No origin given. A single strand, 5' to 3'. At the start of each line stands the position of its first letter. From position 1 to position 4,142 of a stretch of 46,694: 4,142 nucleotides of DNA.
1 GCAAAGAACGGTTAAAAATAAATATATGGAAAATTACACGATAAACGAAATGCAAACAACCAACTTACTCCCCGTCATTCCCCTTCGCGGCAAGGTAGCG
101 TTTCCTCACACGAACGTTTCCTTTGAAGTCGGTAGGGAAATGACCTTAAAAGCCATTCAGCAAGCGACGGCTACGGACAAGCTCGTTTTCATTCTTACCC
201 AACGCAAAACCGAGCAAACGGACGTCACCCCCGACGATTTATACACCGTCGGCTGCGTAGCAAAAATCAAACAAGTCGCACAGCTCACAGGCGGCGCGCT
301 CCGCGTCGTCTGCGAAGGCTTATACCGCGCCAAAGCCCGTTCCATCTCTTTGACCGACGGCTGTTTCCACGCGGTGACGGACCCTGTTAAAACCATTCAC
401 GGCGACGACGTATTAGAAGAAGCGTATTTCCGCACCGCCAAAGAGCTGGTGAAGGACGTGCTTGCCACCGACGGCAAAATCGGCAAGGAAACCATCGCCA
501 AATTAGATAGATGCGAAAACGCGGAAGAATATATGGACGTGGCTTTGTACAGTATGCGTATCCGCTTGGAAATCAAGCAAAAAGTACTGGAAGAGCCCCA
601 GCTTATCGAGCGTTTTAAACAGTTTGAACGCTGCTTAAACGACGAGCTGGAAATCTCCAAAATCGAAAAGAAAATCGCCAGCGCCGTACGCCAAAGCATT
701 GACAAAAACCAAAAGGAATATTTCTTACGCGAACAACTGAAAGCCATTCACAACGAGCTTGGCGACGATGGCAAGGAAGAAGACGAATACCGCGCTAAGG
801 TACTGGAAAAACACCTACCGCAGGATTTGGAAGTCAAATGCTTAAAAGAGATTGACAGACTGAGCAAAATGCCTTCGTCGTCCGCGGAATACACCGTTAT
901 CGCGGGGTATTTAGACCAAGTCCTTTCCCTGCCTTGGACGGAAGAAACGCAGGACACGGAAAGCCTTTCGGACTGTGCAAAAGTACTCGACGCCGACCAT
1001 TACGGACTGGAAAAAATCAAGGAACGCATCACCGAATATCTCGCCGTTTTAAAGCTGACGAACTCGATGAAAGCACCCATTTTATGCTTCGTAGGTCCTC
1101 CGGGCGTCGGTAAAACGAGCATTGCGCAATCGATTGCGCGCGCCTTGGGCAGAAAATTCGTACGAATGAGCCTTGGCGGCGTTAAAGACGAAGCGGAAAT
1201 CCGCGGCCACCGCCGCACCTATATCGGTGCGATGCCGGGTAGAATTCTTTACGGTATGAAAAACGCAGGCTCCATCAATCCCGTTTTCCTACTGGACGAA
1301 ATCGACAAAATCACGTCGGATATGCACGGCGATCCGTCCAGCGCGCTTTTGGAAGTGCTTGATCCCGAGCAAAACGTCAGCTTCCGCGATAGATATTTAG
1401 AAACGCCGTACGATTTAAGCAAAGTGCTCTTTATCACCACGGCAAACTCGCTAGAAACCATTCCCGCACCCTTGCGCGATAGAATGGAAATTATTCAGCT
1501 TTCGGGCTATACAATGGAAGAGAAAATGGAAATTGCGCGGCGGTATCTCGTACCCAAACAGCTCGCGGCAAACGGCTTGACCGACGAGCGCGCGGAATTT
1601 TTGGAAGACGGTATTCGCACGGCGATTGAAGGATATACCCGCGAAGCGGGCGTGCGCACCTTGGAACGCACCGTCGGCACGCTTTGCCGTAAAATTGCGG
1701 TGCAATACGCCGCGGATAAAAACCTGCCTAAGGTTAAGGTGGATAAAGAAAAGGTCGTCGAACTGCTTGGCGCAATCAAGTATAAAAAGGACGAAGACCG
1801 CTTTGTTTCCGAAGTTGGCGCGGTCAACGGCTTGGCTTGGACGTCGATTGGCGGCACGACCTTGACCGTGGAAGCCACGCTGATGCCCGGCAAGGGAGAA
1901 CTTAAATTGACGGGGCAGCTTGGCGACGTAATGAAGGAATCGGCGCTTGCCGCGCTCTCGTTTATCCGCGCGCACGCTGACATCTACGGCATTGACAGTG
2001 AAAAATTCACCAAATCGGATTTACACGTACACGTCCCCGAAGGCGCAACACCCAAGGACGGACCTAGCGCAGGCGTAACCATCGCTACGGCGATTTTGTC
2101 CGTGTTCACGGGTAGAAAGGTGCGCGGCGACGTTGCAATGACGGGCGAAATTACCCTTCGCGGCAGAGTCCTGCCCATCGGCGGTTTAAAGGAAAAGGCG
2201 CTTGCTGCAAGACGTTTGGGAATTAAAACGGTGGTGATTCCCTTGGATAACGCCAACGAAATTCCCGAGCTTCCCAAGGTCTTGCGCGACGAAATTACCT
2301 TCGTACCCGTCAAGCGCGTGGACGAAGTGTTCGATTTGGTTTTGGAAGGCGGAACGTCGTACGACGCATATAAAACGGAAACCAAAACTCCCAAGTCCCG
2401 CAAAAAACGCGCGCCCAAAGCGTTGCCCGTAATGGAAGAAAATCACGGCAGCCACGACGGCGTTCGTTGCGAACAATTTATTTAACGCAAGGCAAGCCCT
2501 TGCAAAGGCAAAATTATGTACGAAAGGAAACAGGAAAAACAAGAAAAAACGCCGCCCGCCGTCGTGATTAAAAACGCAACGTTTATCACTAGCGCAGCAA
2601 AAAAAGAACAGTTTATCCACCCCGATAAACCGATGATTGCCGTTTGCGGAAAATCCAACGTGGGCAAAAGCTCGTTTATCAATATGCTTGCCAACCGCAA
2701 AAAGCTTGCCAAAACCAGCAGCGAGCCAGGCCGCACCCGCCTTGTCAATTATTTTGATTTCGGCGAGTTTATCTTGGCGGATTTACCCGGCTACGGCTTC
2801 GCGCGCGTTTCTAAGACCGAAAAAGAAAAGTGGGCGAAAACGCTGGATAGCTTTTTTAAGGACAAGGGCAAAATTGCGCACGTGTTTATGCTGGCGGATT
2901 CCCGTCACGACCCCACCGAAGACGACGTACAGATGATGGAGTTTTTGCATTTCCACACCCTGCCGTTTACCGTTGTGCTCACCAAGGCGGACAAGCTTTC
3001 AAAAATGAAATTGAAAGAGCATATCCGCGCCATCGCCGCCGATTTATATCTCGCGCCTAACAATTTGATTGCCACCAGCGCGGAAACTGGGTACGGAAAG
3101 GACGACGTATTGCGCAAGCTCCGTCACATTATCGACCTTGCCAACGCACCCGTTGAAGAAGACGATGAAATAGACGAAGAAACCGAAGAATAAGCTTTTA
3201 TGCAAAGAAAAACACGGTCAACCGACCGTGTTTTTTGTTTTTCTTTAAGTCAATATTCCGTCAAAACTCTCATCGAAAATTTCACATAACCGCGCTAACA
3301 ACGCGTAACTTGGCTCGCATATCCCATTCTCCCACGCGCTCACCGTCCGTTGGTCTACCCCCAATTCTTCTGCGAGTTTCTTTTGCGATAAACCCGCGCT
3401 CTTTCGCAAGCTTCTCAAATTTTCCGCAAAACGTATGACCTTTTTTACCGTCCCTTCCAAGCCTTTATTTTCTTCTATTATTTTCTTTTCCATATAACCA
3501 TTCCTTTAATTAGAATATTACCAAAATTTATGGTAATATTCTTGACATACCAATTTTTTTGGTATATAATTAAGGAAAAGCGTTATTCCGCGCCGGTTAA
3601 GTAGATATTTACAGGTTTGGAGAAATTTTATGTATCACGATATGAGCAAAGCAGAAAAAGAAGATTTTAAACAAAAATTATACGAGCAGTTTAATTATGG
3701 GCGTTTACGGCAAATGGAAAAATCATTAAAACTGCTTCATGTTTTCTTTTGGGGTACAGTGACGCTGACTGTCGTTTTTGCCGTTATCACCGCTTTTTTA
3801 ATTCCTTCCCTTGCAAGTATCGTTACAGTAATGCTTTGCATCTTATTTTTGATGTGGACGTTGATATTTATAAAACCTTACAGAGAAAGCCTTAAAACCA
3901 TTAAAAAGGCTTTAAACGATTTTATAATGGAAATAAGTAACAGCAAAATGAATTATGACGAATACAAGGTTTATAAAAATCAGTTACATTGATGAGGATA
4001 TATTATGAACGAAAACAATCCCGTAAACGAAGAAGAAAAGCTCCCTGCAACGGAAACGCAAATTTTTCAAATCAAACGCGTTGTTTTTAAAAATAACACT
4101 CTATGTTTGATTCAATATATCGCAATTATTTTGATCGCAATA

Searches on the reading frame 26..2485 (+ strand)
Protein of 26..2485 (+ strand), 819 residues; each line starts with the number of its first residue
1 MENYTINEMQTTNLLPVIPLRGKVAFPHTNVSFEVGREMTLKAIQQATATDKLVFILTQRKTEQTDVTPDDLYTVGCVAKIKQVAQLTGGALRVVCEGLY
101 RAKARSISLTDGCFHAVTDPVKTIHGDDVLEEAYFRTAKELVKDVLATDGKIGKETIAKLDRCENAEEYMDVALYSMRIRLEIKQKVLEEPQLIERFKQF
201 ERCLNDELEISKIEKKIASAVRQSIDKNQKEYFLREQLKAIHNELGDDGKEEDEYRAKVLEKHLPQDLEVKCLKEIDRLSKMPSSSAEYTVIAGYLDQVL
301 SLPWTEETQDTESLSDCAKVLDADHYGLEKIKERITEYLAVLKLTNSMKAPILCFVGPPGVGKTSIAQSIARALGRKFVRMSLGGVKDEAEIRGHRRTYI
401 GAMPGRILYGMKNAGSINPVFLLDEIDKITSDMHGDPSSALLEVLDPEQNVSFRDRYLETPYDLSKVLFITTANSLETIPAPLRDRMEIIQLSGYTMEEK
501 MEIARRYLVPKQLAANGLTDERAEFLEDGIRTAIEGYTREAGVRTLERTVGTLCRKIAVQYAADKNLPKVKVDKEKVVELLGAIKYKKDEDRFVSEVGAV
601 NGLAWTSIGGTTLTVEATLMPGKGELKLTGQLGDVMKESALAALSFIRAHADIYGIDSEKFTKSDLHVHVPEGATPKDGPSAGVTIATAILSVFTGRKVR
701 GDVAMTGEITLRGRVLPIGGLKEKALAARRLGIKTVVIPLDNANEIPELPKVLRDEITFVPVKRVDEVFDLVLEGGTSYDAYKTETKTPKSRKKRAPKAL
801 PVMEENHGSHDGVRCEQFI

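Call 8: search_protein_families(library=pfam, proteins=[window:26-2485:+])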
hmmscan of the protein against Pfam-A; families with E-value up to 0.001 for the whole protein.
window:26-2485:+ (819 aa): 10 families
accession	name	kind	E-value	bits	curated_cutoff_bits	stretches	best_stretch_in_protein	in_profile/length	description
PF05362.19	Lon_C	-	1.9e-87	292.5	21.1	1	571-774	1-204/205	Lon protease (S16) C-terminal proteolytic domain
PF02190.22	LON_substr_bdg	-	1.3e-33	117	28.7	1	15-200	2-194/200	ATP-dependent protease La (LON) substrate-binding domain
PF00004.35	AAA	-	5.8e-25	88.7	21.2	1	353-492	1-128/131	ATPase family associated with various cellular activities (AAA)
PF22667.2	Lon_lid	-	3.4e-17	62.3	27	1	515-566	2-53/57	Lon protease AAA+ ATPase lid domain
PF07728.20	AAA_5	-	1.4e-09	38.5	22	1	353-487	2-139/139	AAA domain (dynein-related subfamily)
PF13541.12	ChlI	-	7.8e-09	35.9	27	1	615-742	1-121/121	Subunit ChlI of Mg-chelatase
PF07724.20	AAA_2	-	4e-06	27.4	27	1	354-477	7-127/166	AAA domain (Cdc48 subfamily)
PF05496.18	RuvB_N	-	6.1e-05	23.3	27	1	324-382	8-65/159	Holliday junction DNA helicase RuvB P-loop domain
PF08298.17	AAA_PrkA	-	0.00037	20.1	25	1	322-375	58-110/358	PrkA AAA domain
PF07726.17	AAA_3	-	0.00098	19.4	27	0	357-477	6-114/131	ATPase family associated with various cellular activities (AAA)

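Call 19: find_encoding_contigs(protein=window:26-2485:+, flank=10000, max_places=6)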
Protein window:26-2485:+ (819 aa): no gene with exactly this product is on record in the collection.

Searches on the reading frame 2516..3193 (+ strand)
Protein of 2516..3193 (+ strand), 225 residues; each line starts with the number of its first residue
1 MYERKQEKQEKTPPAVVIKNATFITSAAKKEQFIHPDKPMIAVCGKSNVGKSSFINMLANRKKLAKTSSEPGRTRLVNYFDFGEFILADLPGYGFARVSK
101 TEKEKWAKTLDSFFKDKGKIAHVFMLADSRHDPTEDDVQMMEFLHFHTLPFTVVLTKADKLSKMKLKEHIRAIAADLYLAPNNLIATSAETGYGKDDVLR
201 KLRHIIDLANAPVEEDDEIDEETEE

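Call 8: search_protein_families(library=pfam, proteins=[window:2516-3193:+])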
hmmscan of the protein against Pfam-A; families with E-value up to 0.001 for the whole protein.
window:2516-3193:+ (225 aa): 4 families
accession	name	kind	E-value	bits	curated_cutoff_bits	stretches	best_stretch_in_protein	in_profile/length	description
PF01926.29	MMR_HSR1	-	2.3e-17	63.6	21.9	1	41-157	2-113/113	50S ribosome-binding GTPase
PF03193.22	RsgA_GTPase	-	9.2e-08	32.5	30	1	38-92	106-167/174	RsgA GTPase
PF02421.24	FeoB_N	-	6.4e-06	26.2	27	1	41-201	3-155/156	Ferrous iron transport protein B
PF00350.29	Dynamin_N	-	0.00034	21.1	27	0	41-65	1-25/168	Dynamin family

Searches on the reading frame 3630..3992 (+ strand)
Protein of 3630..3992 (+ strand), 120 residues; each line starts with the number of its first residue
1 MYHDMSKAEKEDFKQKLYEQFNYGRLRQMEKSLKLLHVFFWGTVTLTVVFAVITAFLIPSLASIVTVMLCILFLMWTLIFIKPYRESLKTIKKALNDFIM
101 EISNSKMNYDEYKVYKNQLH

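Call 42: search_protein_families(library=ncbifam, proteins=[window:3630-3992:+], max_evalue=0.01)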
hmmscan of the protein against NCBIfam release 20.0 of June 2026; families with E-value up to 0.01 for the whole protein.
window:3630-3992:+ (120 aa): 2 families
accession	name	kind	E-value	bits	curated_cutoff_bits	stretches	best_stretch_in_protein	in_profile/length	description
NF045846.1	MSC0882_dom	subfamily_domain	0.0037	16.5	60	1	28-113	4-99/244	MSC_0882 family membrane protein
NF045993.1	MAG0130_MAG3770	subfamily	0.0082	16.1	85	1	28-104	14-95/140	MAG0130/MAG3770 family membrane protein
